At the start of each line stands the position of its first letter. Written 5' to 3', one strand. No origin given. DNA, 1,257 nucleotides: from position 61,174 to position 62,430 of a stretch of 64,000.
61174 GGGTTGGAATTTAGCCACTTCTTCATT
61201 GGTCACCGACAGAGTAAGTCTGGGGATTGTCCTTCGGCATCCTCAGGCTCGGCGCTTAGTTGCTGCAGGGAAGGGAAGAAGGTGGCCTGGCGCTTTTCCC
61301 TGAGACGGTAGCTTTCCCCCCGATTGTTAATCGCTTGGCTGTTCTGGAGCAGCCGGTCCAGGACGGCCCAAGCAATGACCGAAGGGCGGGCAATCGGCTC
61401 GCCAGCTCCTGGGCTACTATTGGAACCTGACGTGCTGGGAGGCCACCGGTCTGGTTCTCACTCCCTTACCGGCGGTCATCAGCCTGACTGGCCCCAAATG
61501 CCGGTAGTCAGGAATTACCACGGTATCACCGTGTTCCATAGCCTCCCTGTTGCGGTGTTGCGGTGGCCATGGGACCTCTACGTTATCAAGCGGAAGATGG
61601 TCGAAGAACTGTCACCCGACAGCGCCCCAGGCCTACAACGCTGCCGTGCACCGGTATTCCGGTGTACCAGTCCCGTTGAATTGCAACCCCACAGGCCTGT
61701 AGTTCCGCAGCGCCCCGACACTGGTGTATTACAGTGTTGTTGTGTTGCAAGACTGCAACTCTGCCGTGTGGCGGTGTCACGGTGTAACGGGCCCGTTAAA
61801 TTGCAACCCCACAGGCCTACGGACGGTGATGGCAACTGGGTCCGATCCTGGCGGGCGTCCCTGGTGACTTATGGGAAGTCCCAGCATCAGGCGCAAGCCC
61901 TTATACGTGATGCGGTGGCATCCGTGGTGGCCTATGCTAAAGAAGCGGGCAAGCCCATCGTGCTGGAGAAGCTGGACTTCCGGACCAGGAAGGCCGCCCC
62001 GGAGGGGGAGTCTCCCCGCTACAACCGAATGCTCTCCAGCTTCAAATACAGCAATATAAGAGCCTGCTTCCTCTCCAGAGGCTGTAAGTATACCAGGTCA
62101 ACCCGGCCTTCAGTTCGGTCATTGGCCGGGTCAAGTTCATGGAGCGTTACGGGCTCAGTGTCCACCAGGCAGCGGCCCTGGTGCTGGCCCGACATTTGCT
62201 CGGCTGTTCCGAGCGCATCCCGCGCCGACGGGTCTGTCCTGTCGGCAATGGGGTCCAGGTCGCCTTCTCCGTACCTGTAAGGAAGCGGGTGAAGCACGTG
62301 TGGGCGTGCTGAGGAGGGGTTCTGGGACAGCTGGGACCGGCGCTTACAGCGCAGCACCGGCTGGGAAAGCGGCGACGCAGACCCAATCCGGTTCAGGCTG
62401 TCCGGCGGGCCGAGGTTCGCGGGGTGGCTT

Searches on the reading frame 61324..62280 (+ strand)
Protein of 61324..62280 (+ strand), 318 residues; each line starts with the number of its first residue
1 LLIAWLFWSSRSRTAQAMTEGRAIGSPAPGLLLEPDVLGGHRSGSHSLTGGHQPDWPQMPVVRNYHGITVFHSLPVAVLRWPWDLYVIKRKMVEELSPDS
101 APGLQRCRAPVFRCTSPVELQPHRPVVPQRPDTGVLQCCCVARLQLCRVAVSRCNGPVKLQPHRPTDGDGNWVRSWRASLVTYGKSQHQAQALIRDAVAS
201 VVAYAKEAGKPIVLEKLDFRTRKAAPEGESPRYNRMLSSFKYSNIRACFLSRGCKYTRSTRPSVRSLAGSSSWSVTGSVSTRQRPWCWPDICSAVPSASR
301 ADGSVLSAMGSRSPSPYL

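Call 77: find_encoding_contigs(protein=window:61324-62280:+, flank=10000, max_places=4)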
Protein window:61324-62280:+ (318 aa): no gene with exactly this product is on record in the collection.

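Call 94: search_protein_families(library=pfam, proteins=[window:61324-62280:+], max_evalue=0.001)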
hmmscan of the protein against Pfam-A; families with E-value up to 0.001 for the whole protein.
window:61324-62280:+ (318 aa): 0 families
